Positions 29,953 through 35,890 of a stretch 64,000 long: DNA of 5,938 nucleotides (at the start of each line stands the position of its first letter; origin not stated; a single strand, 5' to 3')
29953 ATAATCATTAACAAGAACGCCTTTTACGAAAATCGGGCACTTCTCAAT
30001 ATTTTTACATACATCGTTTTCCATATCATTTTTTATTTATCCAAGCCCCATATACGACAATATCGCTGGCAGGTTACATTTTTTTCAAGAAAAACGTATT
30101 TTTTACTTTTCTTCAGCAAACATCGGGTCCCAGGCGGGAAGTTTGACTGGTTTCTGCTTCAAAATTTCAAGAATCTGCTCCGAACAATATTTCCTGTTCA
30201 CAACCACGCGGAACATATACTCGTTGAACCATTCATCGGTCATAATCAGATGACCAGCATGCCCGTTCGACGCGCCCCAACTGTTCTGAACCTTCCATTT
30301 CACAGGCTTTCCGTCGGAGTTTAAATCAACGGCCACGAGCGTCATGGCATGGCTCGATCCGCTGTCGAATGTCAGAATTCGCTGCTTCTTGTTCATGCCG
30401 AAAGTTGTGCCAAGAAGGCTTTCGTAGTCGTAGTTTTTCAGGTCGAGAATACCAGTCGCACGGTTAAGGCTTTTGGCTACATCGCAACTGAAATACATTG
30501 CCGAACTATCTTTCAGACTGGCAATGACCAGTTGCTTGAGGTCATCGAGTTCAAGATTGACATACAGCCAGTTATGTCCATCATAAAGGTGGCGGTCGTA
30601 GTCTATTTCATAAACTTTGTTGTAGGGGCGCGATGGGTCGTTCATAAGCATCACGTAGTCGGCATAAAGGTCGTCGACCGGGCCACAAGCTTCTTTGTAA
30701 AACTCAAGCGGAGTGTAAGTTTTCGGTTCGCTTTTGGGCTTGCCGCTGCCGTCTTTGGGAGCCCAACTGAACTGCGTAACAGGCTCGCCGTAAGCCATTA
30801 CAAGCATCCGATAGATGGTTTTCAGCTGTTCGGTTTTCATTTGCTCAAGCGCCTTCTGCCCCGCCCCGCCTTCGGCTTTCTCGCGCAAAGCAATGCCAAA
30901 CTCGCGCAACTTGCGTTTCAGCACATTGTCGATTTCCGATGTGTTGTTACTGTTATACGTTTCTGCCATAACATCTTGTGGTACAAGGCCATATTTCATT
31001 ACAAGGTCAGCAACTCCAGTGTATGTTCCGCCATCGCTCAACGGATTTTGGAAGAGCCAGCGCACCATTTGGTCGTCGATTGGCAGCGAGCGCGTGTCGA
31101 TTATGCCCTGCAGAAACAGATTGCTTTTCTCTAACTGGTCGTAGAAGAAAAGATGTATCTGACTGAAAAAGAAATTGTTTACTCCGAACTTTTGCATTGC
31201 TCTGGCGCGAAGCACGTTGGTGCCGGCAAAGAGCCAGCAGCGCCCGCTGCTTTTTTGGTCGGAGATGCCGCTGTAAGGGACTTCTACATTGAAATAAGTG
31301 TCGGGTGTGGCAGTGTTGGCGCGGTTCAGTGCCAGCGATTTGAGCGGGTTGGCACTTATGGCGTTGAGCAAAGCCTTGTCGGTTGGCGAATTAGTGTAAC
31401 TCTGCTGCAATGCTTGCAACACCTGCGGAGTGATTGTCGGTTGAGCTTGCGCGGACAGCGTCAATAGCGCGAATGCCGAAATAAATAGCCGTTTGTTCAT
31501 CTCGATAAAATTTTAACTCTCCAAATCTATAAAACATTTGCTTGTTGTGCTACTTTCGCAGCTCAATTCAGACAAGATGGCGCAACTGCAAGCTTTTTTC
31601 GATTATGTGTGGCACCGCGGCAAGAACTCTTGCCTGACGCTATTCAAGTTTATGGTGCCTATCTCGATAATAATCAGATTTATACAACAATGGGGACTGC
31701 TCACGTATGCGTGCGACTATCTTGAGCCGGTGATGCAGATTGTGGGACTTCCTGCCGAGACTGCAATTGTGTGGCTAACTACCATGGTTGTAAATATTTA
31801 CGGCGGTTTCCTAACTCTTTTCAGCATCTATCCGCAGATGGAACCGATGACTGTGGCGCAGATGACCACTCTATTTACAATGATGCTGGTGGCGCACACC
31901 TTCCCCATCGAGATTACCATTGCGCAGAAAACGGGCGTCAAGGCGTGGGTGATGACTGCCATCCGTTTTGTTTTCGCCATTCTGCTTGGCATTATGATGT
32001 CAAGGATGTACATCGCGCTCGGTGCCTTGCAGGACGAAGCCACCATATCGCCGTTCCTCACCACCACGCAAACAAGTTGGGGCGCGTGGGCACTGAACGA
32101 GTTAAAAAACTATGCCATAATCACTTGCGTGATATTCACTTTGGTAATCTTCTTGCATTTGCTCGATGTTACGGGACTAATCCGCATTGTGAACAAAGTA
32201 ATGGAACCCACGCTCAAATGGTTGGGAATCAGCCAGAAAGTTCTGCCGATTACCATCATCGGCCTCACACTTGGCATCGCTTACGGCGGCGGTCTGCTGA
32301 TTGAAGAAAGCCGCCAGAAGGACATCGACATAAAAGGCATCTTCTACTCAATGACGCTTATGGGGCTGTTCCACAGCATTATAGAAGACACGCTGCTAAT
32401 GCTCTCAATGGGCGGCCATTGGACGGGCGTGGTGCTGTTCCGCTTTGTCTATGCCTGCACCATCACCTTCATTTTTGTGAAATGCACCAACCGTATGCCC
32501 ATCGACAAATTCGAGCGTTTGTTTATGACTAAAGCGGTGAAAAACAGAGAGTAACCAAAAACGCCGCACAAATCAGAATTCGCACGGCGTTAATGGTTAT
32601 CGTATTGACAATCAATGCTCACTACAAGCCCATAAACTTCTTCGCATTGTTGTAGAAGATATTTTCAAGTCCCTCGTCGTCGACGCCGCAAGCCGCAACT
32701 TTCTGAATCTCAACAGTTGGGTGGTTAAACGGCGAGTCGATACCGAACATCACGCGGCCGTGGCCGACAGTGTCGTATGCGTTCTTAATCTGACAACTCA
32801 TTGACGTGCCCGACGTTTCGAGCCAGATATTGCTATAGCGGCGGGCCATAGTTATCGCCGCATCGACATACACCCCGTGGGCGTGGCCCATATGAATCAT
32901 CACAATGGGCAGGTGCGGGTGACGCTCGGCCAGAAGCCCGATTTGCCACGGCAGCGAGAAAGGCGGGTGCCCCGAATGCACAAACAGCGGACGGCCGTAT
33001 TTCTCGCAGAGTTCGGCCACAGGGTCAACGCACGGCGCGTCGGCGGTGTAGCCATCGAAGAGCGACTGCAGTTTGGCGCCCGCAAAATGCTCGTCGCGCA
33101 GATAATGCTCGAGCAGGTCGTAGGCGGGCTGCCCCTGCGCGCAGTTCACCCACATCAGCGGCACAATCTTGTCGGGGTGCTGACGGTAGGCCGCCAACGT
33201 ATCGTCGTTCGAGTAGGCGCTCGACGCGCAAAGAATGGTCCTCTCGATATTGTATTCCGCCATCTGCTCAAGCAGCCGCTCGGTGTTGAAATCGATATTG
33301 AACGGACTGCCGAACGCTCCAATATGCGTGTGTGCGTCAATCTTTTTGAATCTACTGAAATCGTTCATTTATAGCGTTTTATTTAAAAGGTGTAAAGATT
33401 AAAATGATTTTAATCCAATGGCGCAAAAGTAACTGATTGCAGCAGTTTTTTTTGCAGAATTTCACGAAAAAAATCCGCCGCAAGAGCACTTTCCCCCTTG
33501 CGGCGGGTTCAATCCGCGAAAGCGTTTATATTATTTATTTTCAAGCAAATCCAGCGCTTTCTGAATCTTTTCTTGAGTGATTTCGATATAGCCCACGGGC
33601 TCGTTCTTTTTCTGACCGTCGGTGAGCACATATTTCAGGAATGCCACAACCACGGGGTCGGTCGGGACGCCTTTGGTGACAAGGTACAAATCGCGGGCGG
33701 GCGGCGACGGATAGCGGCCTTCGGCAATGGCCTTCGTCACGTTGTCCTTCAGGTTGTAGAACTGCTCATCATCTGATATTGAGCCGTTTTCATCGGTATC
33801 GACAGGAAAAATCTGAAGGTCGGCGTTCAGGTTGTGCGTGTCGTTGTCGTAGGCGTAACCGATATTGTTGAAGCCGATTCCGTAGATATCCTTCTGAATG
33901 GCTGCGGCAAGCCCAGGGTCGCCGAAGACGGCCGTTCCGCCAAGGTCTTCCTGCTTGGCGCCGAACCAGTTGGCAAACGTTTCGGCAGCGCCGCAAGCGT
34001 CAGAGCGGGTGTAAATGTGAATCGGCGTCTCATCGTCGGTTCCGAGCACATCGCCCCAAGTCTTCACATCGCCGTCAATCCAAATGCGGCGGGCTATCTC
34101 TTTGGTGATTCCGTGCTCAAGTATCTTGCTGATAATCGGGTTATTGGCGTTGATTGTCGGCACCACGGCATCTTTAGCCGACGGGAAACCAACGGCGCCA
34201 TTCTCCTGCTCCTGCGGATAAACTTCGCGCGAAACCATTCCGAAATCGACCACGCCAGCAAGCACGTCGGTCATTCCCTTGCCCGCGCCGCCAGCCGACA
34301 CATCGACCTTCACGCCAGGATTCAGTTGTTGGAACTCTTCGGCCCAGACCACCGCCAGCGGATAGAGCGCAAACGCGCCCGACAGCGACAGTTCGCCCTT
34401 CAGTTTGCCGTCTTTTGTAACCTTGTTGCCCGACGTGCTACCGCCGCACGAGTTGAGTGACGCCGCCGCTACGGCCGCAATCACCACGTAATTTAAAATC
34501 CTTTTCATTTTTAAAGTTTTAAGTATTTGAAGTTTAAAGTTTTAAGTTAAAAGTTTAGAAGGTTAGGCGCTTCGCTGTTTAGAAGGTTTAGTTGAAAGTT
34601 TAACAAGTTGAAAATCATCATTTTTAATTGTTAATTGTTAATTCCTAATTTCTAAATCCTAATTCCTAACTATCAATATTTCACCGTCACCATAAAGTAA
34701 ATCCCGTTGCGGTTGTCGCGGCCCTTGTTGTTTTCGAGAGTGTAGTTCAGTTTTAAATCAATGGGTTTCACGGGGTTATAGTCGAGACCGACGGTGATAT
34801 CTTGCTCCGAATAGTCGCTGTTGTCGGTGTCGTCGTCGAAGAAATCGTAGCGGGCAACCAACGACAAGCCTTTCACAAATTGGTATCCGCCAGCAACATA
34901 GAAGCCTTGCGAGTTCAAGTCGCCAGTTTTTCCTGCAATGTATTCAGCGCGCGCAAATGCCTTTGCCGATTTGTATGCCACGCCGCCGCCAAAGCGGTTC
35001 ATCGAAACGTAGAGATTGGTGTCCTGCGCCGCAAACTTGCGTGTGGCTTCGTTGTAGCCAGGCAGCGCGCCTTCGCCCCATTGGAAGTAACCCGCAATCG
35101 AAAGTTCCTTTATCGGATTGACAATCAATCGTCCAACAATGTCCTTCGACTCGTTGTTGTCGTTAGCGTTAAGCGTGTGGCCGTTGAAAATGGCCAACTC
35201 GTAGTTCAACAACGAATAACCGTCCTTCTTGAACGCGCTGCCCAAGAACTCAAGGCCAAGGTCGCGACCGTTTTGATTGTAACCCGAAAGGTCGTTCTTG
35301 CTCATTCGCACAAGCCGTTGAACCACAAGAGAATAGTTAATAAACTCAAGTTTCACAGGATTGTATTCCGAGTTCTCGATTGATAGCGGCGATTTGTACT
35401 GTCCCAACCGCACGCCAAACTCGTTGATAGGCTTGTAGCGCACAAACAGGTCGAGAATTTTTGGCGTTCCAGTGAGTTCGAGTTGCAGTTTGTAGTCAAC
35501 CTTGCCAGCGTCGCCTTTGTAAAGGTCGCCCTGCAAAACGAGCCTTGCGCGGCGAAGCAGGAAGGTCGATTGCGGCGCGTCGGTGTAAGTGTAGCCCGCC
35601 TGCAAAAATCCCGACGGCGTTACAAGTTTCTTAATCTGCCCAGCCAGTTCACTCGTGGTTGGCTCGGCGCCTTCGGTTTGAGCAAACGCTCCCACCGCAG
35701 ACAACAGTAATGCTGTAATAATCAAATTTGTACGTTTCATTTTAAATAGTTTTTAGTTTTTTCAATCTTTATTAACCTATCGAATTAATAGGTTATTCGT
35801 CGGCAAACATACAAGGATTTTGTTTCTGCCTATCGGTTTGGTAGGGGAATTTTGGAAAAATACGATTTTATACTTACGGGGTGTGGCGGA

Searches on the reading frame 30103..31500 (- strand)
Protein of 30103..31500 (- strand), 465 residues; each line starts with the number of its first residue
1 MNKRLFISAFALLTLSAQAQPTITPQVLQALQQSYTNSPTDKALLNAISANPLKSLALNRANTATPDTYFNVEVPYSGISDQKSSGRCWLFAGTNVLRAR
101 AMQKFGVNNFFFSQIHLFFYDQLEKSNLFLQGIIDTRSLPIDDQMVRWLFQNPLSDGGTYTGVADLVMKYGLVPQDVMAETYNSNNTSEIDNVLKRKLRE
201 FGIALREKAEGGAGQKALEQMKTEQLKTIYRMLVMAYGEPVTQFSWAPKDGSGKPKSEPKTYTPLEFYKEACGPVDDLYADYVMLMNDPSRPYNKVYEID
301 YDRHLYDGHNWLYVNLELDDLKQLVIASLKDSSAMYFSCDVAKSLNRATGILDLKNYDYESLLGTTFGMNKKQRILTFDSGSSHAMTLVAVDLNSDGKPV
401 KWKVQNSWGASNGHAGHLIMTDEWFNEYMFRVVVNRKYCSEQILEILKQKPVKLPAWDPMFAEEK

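Call 62: search_protein_families(library=pfam, proteins=[window:30103-31500:-], max_evalue=0.00001)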
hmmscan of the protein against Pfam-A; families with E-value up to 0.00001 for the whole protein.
window:30103-31500:- (465 aa): 1 family
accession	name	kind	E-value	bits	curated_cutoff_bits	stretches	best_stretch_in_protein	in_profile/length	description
PF03051.21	Peptidase_C1_2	-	1.7e-135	452.7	22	1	23-460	2-437/438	Peptidase C1-like family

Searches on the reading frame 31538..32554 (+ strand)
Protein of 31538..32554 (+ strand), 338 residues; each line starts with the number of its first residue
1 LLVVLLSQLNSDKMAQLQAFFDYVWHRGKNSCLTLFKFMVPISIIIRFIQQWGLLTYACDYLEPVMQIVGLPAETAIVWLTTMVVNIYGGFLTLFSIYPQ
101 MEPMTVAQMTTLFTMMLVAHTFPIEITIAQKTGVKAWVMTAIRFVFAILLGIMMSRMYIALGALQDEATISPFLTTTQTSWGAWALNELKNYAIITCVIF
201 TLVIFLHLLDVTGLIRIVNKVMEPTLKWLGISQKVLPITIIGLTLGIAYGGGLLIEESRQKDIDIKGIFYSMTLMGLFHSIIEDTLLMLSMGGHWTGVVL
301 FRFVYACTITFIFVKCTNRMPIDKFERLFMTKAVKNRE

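Call 62: search_protein_families(library=pfam, proteins=[window:31538-32554:+], max_evalue=0.00001)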
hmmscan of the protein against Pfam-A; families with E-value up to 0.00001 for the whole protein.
window:31538-32554:+ (338 aa): 1 family
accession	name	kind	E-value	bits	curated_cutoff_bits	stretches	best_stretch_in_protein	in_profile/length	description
PF07670.19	Gate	-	1.1e-12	48.7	29.6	1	33-129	2-98/104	Nucleoside recognition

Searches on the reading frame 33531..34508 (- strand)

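Call 62: search_protein_families(library=pfam, proteins=[window:33531-34508:-], max_evalue=0.00001)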
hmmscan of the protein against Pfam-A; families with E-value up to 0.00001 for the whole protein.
window:33531-34508:- (325 aa): 1 family
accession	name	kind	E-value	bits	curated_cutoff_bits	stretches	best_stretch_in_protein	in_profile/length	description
PF12849.12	PBP_like_2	-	1.2e-32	114.2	27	1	34-297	6-266/267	PBP superfamily domain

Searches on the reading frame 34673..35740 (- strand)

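Call 62: search_protein_families(library=pfam, proteins=[window:34673-35740:-], max_evalue=0.00001)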
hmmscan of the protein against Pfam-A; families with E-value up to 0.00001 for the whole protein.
window:34673-35740:- (355 aa): 1 family
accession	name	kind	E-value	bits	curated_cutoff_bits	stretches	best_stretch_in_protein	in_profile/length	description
PF07396.17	Porin_O_P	-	2.9e-11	43.7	20.9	1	58-137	25-109/370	Phosphate-selective porin O and P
